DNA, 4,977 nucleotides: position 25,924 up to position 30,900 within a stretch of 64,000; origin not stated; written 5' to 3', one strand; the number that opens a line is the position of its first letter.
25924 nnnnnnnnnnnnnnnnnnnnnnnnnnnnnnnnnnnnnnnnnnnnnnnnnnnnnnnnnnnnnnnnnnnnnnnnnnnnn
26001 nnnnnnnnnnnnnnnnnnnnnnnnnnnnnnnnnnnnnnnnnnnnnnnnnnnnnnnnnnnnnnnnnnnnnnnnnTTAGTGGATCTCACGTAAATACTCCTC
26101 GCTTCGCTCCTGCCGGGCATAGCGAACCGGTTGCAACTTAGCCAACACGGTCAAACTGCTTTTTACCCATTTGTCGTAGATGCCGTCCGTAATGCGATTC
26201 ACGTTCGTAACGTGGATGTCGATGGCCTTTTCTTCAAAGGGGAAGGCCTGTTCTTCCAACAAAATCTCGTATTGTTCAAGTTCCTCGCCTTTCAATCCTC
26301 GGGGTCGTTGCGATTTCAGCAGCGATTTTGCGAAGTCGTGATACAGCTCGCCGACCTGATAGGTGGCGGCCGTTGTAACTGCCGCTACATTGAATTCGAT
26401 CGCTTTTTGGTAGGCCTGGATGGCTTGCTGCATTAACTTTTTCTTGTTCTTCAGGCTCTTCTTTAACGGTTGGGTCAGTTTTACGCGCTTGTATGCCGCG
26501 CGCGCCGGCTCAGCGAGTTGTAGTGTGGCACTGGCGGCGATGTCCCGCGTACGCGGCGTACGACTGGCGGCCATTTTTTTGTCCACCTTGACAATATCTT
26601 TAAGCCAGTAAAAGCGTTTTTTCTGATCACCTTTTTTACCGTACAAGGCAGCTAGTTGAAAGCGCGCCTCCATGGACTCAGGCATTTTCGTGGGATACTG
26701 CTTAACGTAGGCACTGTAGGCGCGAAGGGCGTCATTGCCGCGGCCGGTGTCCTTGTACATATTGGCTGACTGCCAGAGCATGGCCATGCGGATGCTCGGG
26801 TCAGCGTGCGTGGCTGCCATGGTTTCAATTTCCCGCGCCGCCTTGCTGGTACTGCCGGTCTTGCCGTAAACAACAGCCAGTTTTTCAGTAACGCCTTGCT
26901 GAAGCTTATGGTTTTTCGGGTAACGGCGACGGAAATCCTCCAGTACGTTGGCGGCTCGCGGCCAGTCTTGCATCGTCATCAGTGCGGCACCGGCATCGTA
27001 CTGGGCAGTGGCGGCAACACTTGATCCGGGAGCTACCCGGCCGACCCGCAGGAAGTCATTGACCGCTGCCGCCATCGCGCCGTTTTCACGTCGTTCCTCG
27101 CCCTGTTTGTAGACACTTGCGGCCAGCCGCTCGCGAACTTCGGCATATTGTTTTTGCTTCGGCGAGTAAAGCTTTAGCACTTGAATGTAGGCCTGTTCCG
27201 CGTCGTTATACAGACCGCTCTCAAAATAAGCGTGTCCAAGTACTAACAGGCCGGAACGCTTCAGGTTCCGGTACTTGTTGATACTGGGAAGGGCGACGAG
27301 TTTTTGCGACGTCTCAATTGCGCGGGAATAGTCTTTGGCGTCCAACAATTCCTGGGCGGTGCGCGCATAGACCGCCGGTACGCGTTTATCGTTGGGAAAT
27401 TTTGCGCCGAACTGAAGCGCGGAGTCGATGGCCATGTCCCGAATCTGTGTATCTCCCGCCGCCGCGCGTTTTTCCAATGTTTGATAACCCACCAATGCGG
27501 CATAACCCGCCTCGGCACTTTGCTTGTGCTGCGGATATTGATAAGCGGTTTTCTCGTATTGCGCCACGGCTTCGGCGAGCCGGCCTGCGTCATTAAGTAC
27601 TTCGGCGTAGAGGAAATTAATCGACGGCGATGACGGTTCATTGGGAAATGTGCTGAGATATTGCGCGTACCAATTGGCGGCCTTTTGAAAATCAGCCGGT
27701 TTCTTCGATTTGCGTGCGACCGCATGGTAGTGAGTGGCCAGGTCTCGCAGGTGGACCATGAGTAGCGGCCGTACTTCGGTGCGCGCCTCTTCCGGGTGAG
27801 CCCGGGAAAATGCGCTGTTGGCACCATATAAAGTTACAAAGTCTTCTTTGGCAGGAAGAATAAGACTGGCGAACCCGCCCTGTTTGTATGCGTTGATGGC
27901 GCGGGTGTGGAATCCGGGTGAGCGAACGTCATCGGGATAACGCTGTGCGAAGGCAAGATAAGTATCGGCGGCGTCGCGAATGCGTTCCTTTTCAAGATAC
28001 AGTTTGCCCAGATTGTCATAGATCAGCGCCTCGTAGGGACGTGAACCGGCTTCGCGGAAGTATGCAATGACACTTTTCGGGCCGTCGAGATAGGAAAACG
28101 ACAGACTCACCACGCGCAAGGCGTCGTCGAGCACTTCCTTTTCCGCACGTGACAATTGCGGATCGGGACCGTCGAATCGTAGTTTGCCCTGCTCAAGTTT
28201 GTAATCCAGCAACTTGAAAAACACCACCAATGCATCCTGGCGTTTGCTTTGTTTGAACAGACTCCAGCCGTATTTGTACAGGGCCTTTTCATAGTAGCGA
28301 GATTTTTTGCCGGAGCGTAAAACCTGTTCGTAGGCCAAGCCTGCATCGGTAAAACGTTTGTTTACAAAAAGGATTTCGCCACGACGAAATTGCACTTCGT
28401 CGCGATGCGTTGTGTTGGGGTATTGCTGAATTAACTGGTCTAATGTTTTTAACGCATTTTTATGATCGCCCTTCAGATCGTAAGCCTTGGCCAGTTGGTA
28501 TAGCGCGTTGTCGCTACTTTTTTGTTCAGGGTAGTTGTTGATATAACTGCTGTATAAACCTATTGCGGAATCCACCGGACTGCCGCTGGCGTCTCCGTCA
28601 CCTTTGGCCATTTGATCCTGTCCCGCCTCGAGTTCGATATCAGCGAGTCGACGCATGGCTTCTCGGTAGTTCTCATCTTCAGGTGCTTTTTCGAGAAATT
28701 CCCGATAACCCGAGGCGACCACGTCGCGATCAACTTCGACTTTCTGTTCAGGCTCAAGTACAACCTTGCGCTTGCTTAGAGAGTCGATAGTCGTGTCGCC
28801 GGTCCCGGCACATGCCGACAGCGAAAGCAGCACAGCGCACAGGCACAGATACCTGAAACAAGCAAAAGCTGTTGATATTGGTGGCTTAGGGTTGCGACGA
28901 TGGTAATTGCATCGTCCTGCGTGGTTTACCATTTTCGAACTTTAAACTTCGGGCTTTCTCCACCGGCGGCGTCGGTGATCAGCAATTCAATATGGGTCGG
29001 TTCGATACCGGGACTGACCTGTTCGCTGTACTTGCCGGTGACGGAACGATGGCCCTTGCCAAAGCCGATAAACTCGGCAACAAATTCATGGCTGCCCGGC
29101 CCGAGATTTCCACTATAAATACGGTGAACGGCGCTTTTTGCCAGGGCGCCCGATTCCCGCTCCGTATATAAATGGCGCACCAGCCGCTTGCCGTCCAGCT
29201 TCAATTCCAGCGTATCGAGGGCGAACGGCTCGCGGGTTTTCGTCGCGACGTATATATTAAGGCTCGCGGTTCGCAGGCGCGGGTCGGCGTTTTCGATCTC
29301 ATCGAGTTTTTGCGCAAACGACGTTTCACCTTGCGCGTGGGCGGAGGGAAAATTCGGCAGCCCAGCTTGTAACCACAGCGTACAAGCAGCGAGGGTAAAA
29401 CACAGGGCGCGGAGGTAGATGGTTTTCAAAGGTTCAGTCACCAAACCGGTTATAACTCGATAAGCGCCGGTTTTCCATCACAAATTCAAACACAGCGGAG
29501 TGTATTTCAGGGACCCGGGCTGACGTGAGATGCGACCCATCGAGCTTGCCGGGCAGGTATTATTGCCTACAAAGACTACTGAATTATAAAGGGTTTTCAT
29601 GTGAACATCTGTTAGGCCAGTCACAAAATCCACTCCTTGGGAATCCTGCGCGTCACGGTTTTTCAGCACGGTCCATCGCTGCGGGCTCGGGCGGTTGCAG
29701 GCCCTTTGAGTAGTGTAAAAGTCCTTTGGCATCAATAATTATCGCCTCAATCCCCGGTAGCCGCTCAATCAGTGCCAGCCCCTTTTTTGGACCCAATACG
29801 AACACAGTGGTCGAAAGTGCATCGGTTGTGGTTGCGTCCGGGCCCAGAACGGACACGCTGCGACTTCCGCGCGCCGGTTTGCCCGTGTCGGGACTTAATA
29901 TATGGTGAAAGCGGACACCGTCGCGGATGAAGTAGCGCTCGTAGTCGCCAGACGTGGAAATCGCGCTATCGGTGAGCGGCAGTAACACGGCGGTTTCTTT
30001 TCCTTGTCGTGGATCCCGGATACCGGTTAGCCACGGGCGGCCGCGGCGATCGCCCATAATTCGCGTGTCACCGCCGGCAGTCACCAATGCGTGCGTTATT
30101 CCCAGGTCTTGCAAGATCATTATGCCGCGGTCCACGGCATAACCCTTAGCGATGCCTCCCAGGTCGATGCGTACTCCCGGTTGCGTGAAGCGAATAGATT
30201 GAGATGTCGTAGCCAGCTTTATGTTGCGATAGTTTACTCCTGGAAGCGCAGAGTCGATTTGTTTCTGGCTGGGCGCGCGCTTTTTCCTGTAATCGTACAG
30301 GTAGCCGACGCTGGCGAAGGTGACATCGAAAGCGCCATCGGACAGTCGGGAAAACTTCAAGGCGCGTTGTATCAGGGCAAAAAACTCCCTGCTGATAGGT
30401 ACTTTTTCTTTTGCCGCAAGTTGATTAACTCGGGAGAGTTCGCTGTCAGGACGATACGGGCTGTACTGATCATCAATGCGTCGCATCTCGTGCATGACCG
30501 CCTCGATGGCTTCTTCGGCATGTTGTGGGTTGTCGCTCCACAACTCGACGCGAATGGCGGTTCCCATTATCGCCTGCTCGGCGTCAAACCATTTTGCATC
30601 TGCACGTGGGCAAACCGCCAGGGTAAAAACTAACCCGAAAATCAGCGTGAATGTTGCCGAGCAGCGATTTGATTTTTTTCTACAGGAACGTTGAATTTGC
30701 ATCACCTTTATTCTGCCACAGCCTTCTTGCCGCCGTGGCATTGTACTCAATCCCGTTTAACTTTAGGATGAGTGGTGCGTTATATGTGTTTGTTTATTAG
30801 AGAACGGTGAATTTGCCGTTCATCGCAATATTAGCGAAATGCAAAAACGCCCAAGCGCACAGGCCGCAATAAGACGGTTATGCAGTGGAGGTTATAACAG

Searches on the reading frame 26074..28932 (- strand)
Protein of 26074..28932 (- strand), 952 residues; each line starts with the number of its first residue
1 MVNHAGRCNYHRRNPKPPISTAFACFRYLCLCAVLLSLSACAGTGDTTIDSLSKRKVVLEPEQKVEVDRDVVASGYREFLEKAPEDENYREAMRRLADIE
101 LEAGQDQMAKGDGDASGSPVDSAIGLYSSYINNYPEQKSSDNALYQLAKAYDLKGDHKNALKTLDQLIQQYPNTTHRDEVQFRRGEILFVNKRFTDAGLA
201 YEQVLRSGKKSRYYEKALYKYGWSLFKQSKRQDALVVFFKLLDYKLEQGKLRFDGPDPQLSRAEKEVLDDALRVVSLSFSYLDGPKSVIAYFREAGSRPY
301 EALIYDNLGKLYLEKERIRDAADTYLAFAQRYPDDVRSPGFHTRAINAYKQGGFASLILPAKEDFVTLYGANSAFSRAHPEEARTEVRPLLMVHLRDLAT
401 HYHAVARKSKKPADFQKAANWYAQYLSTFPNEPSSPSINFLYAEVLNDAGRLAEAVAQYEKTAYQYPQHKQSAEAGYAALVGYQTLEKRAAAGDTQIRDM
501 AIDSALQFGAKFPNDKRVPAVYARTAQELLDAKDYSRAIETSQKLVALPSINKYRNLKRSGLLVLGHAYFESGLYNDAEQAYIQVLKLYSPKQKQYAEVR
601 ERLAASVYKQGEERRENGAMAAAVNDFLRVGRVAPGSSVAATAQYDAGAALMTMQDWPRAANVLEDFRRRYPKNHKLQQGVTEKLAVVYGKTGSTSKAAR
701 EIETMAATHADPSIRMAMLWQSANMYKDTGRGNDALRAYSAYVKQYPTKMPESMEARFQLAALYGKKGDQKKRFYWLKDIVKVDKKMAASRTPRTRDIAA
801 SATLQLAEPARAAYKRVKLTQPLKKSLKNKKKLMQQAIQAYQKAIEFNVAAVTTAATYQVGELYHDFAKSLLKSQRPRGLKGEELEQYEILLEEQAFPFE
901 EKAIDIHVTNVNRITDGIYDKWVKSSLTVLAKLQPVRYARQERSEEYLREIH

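Call 7: search_protein_families(library=pfam, proteins=[window:26074-28932:-])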
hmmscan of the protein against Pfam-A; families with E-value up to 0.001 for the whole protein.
window:26074-28932:- (952 aa): 11 families
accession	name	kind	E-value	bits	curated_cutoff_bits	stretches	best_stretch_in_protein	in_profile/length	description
PF13432.12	TPR_16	-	2.4e-19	69.9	32.7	1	414-468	12-63/65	Tetratricopeptide repeat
PF13428.12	TPR_14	-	4.6e-18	64.3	23.5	0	142-174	2-34/44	Tetratricopeptide repeat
PF13174.12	TPR_6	-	1.8e-16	60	26.3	1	143-174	2-33/33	Tetratricopeptide repeat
PF07719.23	TPR_2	-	1.5e-13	50.1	27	0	143-173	3-33/34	Tetratricopeptide repeat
PF13525.12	YfiO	-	7.7e-12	45.8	25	2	604-748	5-122/203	Outer membrane lipoprotein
PF13424.12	TPR_12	-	1e-11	45.3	30.1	0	565-612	9-60/77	Tetratricopeptide repeat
PF14559.12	TPR_19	-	1.5e-10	41.7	25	0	414-471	6-59/68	Tetratricopeptide repeat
PF13181.12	TPR_8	-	3.7e-09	36.4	25.7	0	143-173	3-33/34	Tetratricopeptide repeat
PF00515.34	TPR_1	-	5.5e-09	35.9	27.8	0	564-589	6-31/34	Tetratricopeptide repeat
PF20308.4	TPR-S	-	3e-07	31.4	27.6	0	121-174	3-48/102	Tetratricopeptide Repeats-Sensor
PF12895.13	ANAPC3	-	4.5e-05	24.1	27.2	0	124-174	9-55/82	Anaphase-promoting complex, cyclosome, subunit 3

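Call 58: search_protein_families(library=ncbifam, proteins=[window:26074-28932:-], max_evalue=0.001)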
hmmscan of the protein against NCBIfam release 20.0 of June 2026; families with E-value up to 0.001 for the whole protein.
window:26074-28932:- (952 aa): 9 families
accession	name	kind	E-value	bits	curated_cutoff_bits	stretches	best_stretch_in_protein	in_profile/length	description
TIGR02795.1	tol_pal_ybgF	equivalog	6.5e-31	107.4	90.1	3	154-240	15-101/119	tol-pal system protein YbgF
TIGR03302.1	OM_YfiO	subfamily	1.3e-23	83.8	81.4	3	594-748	22-147/239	outer membrane protein assembly factor BamD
NF052312.1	T9SS_PorW_SprE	equivalog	8.4e-10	37.9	250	2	121-175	563-617/716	type IX secretion system periplasmic lipoprotein PorW/SprE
NF008757.0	PRK11788.1-5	equivalog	4.2e-09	36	363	1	536-594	86-142/388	lipopolysaccharide assembly protein LapB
NF040959.1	MamA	equivalog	7.2e-08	32.1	200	0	134-241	63-165/204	magnetosome protein MamA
NF008068.0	PRK10803.1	equivalog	4.5e-07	30.1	383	0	157-239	159-241/263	cell division protein CpoB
NF047558.1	TPR_END_plus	domain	1.3e-05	25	32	0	143-173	1-31/56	TPR end-of-group domain-containing protein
NF052415.1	T3SS_chap_SctY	equivalog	0.00018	22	70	0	679-744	40-105/106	type III secretion apparatus assembly chaperone SctY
NF041601.1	PA5502_lipo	equivalog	0.00063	19.4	285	1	25-121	5-103/237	PA5502 family lipoprotein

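Call 64: find_homologous_proteins(query=window:26074-28932:-, max_evalue=1e-50)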
Query window:26074-28932:- (952 aa): 3317 proteins with E <= 1e-50 among 8000 candidates; the best 120 are listed.
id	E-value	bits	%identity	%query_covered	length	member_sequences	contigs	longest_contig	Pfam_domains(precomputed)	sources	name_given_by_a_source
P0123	0.0e+0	2029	100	97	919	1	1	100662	PF14559.13,PF13525.13,PF00515.35,PF13424.13,PF13432.13,PF13428.13,PF13181.13,PF07719.24,PF13174.13,PF20308.5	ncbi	-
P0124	0.0e+0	1238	63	96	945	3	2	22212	PF14559.13,PF13525.13,PF12895.14,PF13424.13,PF13432.13,PF13428.13,PF13181.13,PF07719.24,PF13174.13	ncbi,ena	-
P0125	0.0e+0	1231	62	95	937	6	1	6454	PF14559.13,PF13525.13,PF00515.35,PF12895.14,PF13424.13,PF28559.1,PF13432.13,PF13428.13,PF13181.13,PF07719.24,PF13174.13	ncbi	-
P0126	0.0e+0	1231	61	99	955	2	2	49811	PF14559.13,PF13525.13,PF00515.35,PF12895.14,PF13424.13,PF13432.13,PF13428.13,PF13181.13,PF07719.24,PF13174.13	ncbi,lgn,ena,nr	ncbi:MAG TPA: tetratricopeptide repeat protein [Gammaproteobacteria bacterium]|nr:tetratricopeptide 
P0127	0.0e+0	1014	53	97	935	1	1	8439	PF14559.13,PF13525.13,PF13432.13,PF13428.13,PF07719.24,PF13174.13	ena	-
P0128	0.0e+0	1014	53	96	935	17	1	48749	PF13525.13,PF13432.13,PF13428.13,PF07719.24,PF13174.13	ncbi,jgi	-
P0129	1.3e-297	1008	53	97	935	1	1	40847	PF14559.13,PF13525.13,PF13432.13,PF13428.13,PF07719.24,PF13174.13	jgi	jgi:TolA-binding protein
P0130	1.1e-295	1002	52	97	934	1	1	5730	PF14559.13,PF13525.13,PF00515.35,PF12895.14,PF13424.13,PF13432.13,PF13428.13,PF07719.24,PF13174.13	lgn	-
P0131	4.1e-293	993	52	97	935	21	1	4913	PF13525.13,PF00515.35,PF13424.13,PF13432.13,PF13428.13,PF07719.24,PF13174.13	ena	-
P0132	1.4e-292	991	53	95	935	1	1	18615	PF14559.13,PF13525.13,PF13424.13,PF13432.13,PF13428.13,PF07719.24,PF13174.13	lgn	-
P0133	2.2e-292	991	52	97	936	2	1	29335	PF14559.13,PF13525.13,PF13432.13,PF13428.13,PF07719.24,PF13174.13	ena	-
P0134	2.2e-291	987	52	95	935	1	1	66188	PF14559.13,PF13525.13,PF13432.13,PF13428.13,PF07719.24,PF13174.13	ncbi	-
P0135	3.0e-291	987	52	97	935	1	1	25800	PF14559.13,PF13525.13,PF13424.13,PF13432.13,PF13428.13,PF07719.24,PF13174.13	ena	-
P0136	2.5e-290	984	52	97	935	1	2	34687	PF14559.13,PF13525.13,PF12895.14,PF13424.13,PF13432.13,PF13428.13,PF07719.24,PF13174.13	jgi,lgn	jgi:TolA-binding protein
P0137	2.0e-289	981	52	97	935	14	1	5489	PF14559.13,PF13525.13,PF13432.13,PF13428.13,PF13181.13,PF07719.24,PF13174.13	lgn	-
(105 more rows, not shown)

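Call 65: find_encoding_contigs(protein=P0124, flank=7000, max_places=1)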
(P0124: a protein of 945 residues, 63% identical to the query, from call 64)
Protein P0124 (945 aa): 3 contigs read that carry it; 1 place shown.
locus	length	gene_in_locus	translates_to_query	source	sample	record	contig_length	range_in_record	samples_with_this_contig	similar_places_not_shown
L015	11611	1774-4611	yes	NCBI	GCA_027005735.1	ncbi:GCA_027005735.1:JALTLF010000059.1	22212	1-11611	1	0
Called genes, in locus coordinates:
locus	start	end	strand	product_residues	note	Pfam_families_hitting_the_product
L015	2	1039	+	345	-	?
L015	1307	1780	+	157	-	-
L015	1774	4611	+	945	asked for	PF07719:TPR_2 (faint), PF13424:TPR_12 (faint), PF13428:TPR_14 (faint), PF13432:TPR_16 (faint), PF14559:TPR_19 (faint), PF12895:ANAPC3 (faint), PF13174:TPR_6 (weak), PF13525:YfiO (weak), +1 more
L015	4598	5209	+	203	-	PF14559:TPR_19, PF07719:TPR_2, PF13432:TPR_16, PF14559:TPR_19, PF00515:TPR_1, PF07719:TPR_2, PF13424:TPR_12, PF13414:TPR_11, +15 more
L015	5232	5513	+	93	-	-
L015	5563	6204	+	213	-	PF01618:MotA_ExbB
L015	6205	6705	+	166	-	PF02472:ExbD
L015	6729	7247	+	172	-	PF02472:ExbD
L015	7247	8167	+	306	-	-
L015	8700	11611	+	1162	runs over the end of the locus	PF00027:cNMP_binding, PF00581:Rhodanese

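Call 66: find_encoding_contigs(protein=P0126, flank=7000, max_places=1)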
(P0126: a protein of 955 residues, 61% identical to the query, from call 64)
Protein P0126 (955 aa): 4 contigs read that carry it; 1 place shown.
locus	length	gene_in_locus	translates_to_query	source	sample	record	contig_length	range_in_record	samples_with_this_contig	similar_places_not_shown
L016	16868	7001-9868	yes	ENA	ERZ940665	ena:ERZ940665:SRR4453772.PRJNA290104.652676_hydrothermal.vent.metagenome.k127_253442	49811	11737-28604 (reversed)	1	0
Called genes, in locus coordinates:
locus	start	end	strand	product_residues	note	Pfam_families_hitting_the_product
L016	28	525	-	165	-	-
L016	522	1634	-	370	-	PF00990:GGDEF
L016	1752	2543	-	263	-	PF01627:Hpt, PF00072:Response_reg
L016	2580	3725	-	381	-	PF00070:Pyr_redox (faint), PF01266:DAO (weak), PF01494:FAD_binding_3, PF13450:NAD_binding_8 (weak), PF13738:Pyr_redox_3 (faint)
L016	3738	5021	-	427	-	PF25371:DUF7884 (weak), PF02353:CMAS, PF13489:Methyltransf_23, PF13847:Methyltransf_31 (weak), PF08241:Methyltransf_11, PF08242:Methyltransf_12, PF13649:Methyltransf_25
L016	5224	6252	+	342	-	PF02424:ApbE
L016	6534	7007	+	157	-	-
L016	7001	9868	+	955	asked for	PF13424:TPR_12 (faint), PF13428:TPR_14 (faint), PF13432:TPR_16 (faint), PF14559:TPR_19 (faint), PF00515:TPR_1 (faint), PF07719:TPR_2 (faint), PF13174:TPR_6 (weak), PF13525:YfiO (weak), +2 more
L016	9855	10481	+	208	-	PF07719:TPR_2, PF13424:TPR_12, PF13432:TPR_16, PF13431:TPR_17, PF13424:TPR_12, PF00515:TPR_1, PF07719:TPR_2, PF13414:TPR_11, +13 more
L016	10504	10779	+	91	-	-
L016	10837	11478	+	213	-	PF01618:MotA_ExbB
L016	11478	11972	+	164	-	PF02472:ExbD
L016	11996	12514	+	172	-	PF02472:ExbD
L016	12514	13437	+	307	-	-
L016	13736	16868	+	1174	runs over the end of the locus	PF00027:cNMP_binding, PF00581:Rhodanese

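Call 67: find_encoding_contigs(protein=P0128, flank=7000, max_places=1)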
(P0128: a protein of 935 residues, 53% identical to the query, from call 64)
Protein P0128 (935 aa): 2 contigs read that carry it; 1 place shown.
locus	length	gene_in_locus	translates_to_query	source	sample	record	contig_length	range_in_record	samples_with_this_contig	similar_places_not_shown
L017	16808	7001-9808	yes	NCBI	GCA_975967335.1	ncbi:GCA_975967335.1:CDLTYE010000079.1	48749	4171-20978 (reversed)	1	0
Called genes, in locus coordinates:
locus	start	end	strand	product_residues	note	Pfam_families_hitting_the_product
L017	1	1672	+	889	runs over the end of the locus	PF13385:Laminin_G_3, PF02973:Sialidase (weak)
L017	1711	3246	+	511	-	-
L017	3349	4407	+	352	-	PF02424:ApbE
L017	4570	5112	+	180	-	-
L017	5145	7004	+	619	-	PF12895:ANAPC3 (faint), PF13432:TPR_16 (faint), PF14559:TPR_19 (faint), PF21545:T7SS_EccA1_N (weak), PF00515:TPR_1 (faint), PF07719:TPR_2 (faint), PF13181:TPR_8 (faint), PF13428:TPR_14 (faint)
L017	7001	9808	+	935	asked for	PF13174:TPR_6 (faint), PF13428:TPR_14 (faint), PF13432:TPR_16 (faint), PF13525:YfiO (faint), PF07719:TPR_2 (faint)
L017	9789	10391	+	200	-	PF25063:ARM_TT21_C (weak), PF13432:TPR_16, PF00515:TPR_1, PF07719:TPR_2 (weak), PF13181:TPR_8 (weak), PF13414:TPR_11 (weak), PF14559:TPR_19 (weak), PF13414:TPR_11, +8 more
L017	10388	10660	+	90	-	-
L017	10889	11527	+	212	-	PF01618:MotA_ExbB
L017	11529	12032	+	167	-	PF02472:ExbD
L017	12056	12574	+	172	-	PF02472:ExbD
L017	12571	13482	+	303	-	PF03544:TonB_C (weak)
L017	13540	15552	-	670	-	PF00580:UvrD-helicase, PF01443:Viral_helicase1 (faint), PF13245:AAA_19, PF13604:AAA_30 (faint), PF13361:UvrD_C, PF13538:UvrD_C_2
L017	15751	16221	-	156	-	PF04073:tRNA_edit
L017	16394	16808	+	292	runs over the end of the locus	PF03096:Ndr (weak), PF00561:Abhydrolase_1, PF06821:Ser_hydrolase (faint), PF12146:Hydrolase_4, PF12697:Abhydrolase_6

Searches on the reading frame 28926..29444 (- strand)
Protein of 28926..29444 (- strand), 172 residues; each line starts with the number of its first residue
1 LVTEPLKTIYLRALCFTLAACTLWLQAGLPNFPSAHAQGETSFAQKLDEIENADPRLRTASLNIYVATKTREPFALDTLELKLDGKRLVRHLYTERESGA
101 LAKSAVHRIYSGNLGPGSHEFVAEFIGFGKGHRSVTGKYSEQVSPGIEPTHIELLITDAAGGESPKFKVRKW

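Call 7: search_protein_families(library=pfam, proteins=[window:28926-29444:-])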
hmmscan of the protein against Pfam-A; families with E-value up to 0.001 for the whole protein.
window:28926-29444:- (172 aa): 0 families

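Call 53: search_protein_families(library=ncbifam, proteins=[window:28926-29444:-], max_evalue=0.01)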
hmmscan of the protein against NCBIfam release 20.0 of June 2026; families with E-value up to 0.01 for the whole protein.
window:28926-29444:- (172 aa): 0 families

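Call 60: find_homologous_proteins(query=window:28926-29444:-, max_evalue=0.00001)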
Query window:28926-29444:- (172 aa): 2 proteins with E <= 0.00001 among 69 candidates.
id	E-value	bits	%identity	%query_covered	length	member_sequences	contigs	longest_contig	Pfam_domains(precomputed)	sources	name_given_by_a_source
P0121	6.3e-109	379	99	99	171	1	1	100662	-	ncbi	-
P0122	5.7e-53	197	59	92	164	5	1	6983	-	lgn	-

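Call 61: find_encoding_contigs(protein=P0122, flank=7000, max_places=3)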
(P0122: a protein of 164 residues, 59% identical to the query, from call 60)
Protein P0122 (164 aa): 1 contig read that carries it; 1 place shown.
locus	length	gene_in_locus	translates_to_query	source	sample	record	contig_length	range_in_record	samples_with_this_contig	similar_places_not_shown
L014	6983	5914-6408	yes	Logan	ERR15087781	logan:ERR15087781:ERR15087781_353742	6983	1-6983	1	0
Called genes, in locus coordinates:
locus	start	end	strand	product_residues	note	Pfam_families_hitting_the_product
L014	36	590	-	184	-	-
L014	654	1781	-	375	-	PF00990:GGDEF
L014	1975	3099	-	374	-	PF01266:DAO (weak), PF01494:FAD_binding_3, PF07992:Pyr_redox_2 (faint), PF13450:NAD_binding_8 (weak)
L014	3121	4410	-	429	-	PF25371:DUF7884 (weak), PF02353:CMAS, PF13489:Methyltransf_23, PF08241:Methyltransf_11, PF08242:Methyltransf_12, PF13649:Methyltransf_25, PF13847:Methyltransf_31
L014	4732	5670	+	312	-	PF02424:ApbE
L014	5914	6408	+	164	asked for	-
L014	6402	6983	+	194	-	?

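Call 62: find_encoding_contigs(protein=P0121, flank=10000, max_places=2)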
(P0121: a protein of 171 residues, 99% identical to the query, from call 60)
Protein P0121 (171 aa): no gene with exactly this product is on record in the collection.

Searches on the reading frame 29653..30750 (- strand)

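Call 7: search_protein_families(library=pfam, proteins=[window:29653-30750:-])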
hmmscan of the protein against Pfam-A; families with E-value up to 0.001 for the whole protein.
window:29653-30750:- (365 aa): 1 family
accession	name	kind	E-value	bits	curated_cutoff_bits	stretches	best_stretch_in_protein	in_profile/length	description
PF02424.20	ApbE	-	7.6e-86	288.4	25.6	1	62-338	1-266/266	ApbE family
